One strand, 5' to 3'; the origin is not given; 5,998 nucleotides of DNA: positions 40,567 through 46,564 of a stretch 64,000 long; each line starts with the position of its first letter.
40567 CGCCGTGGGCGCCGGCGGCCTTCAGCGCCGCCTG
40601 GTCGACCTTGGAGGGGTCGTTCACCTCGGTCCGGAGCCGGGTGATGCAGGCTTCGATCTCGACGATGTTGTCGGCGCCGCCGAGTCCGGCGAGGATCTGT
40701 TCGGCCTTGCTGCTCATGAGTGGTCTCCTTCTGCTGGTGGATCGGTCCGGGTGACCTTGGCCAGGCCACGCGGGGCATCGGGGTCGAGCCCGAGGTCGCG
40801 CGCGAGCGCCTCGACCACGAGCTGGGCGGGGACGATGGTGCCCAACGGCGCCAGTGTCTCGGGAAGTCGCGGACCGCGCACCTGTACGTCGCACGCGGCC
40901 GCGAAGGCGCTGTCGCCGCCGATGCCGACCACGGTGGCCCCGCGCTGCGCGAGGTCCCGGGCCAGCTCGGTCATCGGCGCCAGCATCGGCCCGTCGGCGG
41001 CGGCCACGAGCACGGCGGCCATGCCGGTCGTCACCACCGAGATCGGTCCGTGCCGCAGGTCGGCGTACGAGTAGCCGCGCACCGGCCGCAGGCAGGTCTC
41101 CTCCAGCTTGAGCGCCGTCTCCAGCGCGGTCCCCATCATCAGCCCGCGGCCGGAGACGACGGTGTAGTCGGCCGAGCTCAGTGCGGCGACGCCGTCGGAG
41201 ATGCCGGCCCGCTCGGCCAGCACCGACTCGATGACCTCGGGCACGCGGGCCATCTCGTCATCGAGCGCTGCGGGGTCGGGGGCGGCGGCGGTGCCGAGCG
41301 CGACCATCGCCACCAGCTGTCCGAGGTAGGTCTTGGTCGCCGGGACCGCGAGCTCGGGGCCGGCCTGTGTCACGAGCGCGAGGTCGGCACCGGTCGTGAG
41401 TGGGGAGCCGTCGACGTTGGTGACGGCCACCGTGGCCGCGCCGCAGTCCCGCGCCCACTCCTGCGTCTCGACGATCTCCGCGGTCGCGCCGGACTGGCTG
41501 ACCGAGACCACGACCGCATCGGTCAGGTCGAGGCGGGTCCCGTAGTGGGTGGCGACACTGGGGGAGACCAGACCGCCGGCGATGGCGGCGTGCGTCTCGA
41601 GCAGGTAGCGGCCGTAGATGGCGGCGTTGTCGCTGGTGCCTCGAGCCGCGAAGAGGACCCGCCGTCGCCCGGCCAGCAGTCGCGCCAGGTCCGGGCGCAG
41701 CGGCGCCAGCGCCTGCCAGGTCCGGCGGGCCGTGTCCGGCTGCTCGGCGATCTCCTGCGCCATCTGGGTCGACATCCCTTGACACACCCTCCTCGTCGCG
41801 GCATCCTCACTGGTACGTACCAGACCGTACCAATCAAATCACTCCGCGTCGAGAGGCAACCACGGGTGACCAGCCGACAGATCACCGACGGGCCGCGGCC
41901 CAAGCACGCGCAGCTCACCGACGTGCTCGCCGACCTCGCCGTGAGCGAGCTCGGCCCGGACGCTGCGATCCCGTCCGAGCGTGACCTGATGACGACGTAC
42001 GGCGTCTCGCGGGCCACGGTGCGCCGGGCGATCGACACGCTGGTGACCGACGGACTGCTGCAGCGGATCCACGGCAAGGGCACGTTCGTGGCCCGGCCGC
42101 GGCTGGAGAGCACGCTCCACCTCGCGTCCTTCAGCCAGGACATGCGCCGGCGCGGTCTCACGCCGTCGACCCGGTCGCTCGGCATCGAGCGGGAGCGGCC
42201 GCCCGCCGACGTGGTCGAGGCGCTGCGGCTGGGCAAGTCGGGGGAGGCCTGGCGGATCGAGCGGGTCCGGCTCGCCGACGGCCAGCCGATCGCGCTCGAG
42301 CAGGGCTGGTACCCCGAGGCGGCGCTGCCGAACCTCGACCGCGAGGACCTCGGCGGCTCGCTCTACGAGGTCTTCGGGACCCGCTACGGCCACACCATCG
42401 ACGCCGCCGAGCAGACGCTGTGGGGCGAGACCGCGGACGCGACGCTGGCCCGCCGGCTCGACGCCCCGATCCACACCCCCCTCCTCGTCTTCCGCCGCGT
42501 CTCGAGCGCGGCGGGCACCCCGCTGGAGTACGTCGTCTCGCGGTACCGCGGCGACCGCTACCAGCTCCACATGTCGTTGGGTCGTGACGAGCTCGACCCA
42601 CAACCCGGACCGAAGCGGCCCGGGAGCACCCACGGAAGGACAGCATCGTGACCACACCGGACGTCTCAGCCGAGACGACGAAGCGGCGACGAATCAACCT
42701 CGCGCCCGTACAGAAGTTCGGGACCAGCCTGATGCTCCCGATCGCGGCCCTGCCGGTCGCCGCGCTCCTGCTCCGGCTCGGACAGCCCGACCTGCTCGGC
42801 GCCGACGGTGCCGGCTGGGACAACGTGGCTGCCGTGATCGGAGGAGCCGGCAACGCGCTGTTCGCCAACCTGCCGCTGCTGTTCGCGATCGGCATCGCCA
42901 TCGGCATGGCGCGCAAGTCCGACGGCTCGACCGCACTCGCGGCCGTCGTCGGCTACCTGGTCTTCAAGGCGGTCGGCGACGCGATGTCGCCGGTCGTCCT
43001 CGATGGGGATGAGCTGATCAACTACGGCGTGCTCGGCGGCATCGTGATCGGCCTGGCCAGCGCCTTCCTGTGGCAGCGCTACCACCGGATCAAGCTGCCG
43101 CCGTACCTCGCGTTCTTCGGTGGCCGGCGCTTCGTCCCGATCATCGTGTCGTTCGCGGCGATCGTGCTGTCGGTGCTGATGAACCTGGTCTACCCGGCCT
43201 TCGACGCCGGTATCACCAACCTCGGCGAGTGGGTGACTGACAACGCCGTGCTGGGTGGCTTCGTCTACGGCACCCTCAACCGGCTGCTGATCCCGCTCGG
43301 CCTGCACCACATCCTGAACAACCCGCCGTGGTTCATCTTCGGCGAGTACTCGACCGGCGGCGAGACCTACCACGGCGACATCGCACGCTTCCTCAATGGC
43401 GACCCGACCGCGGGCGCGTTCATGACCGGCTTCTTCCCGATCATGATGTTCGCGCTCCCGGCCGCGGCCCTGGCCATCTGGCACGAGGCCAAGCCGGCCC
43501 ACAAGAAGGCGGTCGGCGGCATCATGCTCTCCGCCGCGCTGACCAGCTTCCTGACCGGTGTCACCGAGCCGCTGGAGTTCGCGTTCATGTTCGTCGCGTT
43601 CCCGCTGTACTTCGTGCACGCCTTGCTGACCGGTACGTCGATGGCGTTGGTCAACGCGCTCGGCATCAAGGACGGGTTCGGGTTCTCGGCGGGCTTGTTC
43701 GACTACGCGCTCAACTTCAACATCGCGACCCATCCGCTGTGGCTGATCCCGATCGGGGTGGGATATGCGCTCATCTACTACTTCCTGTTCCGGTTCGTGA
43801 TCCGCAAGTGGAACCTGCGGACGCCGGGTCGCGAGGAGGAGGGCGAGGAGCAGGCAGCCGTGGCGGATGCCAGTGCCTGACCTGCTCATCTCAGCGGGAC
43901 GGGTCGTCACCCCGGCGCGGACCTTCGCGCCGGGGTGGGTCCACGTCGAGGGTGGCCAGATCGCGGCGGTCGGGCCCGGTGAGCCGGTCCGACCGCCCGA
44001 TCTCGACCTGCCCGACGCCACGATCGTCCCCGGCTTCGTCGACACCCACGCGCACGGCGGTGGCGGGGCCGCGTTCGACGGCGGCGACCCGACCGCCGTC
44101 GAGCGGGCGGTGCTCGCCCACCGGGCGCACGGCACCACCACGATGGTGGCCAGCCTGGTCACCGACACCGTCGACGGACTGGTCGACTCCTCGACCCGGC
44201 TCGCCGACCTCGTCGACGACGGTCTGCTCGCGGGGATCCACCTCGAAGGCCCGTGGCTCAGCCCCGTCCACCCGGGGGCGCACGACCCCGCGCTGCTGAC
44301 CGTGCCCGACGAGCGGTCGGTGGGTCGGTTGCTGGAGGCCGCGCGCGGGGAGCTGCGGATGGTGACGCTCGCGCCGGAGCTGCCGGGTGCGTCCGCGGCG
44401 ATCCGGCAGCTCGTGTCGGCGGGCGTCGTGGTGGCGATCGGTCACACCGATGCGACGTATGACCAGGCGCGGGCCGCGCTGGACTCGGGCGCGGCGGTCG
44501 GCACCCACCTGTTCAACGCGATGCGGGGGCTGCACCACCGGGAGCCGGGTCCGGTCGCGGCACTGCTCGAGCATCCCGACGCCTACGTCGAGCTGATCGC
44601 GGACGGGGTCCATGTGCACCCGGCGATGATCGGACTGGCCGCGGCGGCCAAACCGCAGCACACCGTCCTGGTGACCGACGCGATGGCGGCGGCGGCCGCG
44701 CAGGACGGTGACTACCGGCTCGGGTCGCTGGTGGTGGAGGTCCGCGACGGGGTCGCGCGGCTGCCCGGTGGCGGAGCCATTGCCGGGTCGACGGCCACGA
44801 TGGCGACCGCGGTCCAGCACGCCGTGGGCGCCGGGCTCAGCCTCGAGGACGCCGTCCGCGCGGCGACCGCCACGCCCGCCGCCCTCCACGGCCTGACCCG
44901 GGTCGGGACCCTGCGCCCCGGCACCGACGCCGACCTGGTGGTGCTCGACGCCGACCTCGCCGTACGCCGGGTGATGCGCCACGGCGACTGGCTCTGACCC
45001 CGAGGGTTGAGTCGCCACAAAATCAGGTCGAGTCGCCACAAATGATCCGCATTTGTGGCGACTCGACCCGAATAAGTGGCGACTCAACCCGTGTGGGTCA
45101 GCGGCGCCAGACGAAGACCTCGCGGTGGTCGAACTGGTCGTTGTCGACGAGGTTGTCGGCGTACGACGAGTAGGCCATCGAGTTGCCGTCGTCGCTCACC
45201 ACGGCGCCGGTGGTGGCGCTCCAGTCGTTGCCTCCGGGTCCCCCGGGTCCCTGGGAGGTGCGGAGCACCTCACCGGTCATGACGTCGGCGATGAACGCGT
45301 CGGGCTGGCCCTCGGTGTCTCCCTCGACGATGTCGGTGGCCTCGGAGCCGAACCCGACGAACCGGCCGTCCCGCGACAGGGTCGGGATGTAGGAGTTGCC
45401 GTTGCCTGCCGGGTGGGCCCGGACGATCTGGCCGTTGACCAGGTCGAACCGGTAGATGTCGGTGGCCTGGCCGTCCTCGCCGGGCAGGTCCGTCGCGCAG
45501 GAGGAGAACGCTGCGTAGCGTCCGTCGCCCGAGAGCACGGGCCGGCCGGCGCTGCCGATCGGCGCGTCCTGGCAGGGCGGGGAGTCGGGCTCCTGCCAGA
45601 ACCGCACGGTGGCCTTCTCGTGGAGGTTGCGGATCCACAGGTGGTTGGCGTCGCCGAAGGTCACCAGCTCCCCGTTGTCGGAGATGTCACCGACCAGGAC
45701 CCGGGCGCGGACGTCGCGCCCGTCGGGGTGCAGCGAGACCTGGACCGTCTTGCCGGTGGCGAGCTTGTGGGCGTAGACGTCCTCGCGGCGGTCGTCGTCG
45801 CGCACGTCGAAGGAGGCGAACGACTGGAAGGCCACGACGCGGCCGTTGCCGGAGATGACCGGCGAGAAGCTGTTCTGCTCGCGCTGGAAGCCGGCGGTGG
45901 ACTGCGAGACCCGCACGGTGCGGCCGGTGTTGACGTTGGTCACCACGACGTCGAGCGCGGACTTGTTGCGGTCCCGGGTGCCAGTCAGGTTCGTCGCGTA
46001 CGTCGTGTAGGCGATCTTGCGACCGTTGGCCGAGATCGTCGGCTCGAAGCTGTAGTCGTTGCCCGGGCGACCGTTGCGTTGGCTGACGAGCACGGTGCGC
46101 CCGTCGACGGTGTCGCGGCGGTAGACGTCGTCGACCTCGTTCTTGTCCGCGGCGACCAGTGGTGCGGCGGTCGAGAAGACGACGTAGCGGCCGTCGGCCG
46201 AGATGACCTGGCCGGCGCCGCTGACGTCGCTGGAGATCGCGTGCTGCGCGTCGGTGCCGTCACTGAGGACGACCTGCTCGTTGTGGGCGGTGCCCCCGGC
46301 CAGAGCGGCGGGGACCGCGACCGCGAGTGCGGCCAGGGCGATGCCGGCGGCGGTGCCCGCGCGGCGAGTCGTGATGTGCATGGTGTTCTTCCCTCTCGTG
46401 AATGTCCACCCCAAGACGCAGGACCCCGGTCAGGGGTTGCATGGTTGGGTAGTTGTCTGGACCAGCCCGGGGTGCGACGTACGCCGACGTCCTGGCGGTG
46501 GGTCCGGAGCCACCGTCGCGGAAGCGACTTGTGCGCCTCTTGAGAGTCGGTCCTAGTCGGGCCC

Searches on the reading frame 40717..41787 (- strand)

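Call 101: search_protein_families(library=pfam, proteins=[window:40717-41787:-], max_evalue=0.0001)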
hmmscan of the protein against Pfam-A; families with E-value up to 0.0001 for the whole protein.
window:40717-41787:- (357 aa): 1 family
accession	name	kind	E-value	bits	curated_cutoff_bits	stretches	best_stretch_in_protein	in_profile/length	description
PF01380.27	SIS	-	4.6e-25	88.4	25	2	38-166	2-130/131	SIS domain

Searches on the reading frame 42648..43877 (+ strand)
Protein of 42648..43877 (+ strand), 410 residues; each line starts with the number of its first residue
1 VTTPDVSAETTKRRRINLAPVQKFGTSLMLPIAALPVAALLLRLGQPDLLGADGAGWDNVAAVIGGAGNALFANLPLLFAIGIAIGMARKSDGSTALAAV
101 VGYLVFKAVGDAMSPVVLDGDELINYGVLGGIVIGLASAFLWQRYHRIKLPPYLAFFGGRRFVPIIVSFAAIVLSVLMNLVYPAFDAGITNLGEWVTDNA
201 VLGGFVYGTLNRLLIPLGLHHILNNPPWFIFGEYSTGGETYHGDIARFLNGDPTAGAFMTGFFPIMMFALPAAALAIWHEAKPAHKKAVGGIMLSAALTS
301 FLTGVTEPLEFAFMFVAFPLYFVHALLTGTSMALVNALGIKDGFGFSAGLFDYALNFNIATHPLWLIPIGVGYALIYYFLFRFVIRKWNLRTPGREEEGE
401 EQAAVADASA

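Call 9: search_protein_families(library=pfam, proteins=[window:42648-43877:+], max_evalue=0.001)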
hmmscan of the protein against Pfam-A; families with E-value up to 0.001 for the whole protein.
window:42648-43877:+ (410 aa): 1 family
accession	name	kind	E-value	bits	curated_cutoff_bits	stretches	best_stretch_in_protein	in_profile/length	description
PF02378.23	PTS_EIIC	-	1.5e-74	251.4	30.7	1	26-329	2-319/319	Phosphotransferase system, EIIC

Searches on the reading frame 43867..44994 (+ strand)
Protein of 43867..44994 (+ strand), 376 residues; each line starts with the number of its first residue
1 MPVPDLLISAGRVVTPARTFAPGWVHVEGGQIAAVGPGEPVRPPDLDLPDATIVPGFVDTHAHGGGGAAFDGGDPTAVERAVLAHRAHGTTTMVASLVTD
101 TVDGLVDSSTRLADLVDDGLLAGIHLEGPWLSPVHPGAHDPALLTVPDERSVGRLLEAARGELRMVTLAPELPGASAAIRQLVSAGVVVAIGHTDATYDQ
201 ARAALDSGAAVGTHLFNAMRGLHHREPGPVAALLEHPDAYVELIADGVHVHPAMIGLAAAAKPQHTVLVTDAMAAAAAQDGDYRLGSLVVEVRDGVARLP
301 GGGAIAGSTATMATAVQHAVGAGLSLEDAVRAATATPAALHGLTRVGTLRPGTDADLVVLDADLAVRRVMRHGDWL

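Call 9: search_protein_families(library=pfam, proteins=[window:43867-44994:+], max_evalue=0.001)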
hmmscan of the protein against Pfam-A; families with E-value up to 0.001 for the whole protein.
window:43867-44994:+ (376 aa): 2 families
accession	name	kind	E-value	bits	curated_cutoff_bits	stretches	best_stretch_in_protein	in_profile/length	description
PF01979.26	Amidohydro_1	-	1.1e-29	104.2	25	1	52-375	1-344/345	Amidohydrolase family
PF07969.17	Amidohydro_3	-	8.1e-12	45.8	29.7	1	322-369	405-453/472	Amidohydrolase family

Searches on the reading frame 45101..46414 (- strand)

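Call 9: search_protein_families(library=pfam, proteins=[window:45101-46414:-], max_evalue=0.001)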
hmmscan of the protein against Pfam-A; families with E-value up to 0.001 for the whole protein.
window:45101-46414:- (438 aa): 1 family
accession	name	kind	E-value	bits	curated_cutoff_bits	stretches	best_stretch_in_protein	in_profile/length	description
PF07676.18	PD40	-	2.5e-11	43.6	20.9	0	121-139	10-28/38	WD40-like Beta Propeller Repeat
